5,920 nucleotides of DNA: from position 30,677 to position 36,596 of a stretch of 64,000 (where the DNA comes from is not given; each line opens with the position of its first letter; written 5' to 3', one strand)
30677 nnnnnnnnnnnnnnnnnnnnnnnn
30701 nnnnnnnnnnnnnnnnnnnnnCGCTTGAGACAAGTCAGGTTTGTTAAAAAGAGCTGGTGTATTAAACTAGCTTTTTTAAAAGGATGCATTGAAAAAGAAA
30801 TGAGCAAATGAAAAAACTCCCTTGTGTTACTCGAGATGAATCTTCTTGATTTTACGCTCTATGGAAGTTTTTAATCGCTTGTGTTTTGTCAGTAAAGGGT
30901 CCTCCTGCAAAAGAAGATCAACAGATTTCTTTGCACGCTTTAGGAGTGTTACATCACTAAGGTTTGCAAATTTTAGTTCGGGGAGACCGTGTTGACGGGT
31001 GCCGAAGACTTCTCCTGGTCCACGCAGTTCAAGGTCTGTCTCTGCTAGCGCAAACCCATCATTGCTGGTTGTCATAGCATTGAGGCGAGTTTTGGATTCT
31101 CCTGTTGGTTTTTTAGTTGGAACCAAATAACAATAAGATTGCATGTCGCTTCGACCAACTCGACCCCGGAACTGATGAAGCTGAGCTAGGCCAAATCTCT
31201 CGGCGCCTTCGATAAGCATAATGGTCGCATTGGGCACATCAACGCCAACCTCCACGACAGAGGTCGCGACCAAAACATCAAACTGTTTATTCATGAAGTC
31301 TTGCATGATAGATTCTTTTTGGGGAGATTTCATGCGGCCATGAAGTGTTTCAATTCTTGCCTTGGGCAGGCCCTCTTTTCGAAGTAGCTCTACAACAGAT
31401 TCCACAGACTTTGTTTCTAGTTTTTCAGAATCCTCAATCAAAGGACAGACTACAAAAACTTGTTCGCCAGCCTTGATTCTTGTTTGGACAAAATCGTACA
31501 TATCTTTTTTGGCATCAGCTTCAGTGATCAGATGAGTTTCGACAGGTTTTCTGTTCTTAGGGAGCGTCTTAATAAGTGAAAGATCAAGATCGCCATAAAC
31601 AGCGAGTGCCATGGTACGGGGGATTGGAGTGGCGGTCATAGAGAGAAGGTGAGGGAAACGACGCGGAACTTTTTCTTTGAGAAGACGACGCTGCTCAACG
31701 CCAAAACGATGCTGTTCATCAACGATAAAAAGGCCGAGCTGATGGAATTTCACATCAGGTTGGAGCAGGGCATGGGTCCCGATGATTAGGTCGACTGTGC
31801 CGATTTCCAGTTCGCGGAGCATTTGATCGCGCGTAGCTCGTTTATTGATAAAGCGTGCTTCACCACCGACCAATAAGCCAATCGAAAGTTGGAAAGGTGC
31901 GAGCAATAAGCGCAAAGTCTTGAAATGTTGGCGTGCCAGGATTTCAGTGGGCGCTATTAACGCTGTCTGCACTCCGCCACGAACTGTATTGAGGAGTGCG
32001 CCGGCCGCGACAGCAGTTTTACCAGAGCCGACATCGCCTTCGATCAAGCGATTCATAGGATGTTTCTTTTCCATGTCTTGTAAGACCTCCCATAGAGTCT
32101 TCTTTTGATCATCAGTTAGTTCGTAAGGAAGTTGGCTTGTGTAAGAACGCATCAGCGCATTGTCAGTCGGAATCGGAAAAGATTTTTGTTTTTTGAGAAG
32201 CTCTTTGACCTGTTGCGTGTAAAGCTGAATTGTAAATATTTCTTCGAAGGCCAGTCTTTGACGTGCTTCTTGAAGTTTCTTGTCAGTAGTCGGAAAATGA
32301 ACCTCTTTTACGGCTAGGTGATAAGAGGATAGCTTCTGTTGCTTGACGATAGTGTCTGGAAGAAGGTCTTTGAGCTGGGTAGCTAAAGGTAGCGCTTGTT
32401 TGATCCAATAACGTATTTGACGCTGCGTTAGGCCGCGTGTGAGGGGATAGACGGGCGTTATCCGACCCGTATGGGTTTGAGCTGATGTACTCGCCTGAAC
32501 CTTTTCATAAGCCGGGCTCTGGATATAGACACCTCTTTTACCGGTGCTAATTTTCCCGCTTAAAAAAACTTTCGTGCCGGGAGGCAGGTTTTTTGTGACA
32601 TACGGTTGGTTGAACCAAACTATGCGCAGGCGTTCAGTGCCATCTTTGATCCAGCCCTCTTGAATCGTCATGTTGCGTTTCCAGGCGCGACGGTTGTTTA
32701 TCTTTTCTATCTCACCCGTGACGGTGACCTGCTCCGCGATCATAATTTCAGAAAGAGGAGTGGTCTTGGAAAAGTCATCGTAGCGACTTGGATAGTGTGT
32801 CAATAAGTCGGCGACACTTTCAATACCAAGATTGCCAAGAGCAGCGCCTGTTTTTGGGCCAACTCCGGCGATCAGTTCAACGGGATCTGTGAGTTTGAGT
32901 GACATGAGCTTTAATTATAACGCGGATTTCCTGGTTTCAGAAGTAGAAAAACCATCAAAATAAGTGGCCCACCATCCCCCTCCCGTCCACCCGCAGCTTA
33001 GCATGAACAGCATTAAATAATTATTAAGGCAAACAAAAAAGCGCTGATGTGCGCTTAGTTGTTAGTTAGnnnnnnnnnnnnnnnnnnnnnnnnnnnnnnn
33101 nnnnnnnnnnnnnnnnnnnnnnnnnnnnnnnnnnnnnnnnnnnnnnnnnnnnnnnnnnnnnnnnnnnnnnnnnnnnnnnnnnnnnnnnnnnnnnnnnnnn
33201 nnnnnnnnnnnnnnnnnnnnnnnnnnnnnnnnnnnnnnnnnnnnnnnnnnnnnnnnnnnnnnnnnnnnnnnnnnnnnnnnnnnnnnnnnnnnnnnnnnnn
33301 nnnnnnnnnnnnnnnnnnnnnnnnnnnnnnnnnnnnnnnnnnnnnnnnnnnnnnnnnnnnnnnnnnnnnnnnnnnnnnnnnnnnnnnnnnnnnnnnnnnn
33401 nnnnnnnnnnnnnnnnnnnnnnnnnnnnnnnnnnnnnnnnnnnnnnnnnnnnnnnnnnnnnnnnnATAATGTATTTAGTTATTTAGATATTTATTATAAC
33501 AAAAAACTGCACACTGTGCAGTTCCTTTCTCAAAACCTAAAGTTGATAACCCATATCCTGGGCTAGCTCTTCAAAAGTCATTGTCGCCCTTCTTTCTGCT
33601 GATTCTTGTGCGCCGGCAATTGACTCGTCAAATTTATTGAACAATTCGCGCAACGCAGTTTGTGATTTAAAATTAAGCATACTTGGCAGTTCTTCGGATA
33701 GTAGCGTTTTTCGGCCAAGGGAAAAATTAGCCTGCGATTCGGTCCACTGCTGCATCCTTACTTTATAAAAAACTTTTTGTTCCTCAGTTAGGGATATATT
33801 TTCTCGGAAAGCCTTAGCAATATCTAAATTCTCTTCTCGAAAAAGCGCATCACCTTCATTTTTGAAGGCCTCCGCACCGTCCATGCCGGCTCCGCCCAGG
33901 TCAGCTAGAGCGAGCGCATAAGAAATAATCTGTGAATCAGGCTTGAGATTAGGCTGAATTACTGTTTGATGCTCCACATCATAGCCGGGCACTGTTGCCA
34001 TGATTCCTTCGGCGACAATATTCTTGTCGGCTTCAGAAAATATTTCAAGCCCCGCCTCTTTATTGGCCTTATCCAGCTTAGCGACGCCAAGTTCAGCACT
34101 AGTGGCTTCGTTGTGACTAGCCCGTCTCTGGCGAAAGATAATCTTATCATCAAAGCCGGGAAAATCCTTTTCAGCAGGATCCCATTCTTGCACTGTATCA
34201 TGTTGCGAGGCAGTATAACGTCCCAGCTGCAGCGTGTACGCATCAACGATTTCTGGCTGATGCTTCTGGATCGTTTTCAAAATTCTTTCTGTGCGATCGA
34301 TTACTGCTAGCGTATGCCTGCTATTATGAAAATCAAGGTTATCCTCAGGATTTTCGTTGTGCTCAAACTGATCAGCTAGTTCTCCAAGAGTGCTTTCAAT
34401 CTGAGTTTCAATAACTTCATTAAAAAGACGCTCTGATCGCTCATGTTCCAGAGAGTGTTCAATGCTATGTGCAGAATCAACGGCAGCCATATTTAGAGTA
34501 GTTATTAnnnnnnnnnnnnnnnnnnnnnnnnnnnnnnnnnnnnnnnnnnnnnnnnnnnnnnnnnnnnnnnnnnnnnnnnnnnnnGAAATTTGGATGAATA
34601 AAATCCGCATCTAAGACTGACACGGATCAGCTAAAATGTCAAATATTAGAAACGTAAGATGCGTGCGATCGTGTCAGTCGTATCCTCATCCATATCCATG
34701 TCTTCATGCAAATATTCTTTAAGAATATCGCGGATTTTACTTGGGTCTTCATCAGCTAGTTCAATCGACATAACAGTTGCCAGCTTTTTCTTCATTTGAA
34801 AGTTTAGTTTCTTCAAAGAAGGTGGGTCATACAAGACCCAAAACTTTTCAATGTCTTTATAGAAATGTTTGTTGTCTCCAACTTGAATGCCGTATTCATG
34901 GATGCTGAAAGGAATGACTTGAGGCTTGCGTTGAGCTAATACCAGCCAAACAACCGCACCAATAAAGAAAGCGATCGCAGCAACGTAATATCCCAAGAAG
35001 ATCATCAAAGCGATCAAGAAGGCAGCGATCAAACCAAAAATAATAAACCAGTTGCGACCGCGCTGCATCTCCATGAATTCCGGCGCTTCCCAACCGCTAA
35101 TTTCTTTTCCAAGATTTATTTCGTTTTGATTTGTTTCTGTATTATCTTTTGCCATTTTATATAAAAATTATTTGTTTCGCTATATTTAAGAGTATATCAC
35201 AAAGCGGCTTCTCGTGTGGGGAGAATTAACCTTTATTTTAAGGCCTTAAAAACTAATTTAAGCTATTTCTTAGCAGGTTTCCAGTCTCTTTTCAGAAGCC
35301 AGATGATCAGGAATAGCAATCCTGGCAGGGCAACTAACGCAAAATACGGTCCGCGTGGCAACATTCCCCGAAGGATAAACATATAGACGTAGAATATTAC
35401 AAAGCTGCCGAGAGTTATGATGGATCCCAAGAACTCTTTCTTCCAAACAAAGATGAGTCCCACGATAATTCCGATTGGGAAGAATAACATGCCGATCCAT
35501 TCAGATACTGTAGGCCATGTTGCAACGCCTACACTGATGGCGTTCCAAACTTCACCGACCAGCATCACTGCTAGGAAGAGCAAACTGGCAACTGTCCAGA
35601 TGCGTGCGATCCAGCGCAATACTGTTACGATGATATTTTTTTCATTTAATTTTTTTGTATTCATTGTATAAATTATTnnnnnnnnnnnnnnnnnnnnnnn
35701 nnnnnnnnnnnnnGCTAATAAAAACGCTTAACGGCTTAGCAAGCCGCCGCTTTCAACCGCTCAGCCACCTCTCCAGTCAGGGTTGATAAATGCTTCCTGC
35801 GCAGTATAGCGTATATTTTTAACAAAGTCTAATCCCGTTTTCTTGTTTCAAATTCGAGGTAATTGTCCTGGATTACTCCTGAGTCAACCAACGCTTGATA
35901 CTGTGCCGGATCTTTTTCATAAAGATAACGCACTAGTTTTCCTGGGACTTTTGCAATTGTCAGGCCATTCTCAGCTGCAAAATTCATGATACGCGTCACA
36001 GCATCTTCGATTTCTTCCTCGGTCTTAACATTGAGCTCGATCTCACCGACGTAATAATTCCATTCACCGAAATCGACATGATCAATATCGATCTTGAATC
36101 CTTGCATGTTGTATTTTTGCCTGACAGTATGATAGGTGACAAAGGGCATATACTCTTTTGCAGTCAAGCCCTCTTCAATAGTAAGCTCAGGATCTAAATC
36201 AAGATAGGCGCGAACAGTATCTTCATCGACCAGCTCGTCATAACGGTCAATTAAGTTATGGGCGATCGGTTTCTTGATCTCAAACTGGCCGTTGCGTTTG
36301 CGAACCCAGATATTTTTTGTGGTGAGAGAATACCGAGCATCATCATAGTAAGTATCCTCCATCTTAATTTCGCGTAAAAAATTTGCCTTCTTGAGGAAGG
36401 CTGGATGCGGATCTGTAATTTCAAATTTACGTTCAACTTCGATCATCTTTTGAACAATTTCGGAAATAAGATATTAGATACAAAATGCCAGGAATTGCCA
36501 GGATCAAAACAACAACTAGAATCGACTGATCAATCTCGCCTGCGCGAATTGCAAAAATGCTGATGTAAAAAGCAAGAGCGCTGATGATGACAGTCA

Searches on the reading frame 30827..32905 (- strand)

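Call 6: search_protein_families(library=pfam, proteins=[window:30827-32905:-], max_evalue=0.1)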
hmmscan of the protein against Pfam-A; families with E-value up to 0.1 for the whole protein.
window:30827-32905:- (692 aa): 10 families
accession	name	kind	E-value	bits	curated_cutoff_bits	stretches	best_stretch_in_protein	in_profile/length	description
PF17191.10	RecG_wedge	-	1.2e-26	93.7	23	1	9-173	2-160/162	RecG wedge domain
PF00270.35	DEAD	-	4.1e-22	79.1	26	1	266-431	3-163/167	DEAD/DEAH box helicase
PF00271.37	Helicase_C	-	3.5e-19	69.5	23.5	1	476-586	11-109/110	Helicase conserved C-terminal domain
PF04851.21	ResIII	-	4.9e-11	43.3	22.5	1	261-427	2-162/164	Type III restriction enzyme, res subunit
PF19833.4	RecG_dom3_C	-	2.3e-10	40.8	26.8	1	615-689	2-76/87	ATP-dependent DNA helicase RecG, domain 3, C-terminal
PF01336.31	tRNA_anti-codon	-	2.8e-07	30.8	27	1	60-134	1-73/75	OB-fold nucleic acid binding domain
PF22590.2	Cas3-like_C_2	-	4e-05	24.3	27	1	501-586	15-104/106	CRISPR-associated nuclease/helicase Cas3, C-terminal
PF14853.12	Fis1_TPR_C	-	0.012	16.2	25.3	1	656-688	18-50/53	Fis1 C-terminal tetratricopeptide repeat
PF13191.12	AAA_16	-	0.05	14.5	32.6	0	267-326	8-72/167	AAA ATPase domain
PF00436.31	SSB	-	0.05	14.1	26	0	75-123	32-82/104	Single-strand binding protein family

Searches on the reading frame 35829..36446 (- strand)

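Call 83: search_protein_families(library=pfam, proteins=[window:35829-36446:-], max_evalue=0.001)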
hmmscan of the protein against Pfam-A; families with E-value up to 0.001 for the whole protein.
window:35829-36446:- (205 aa): 1 family
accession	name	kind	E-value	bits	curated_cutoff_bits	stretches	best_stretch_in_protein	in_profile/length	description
PF01928.26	CYTH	-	4.6e-14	53.1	23.2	1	1-159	1-166/179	CYTH domain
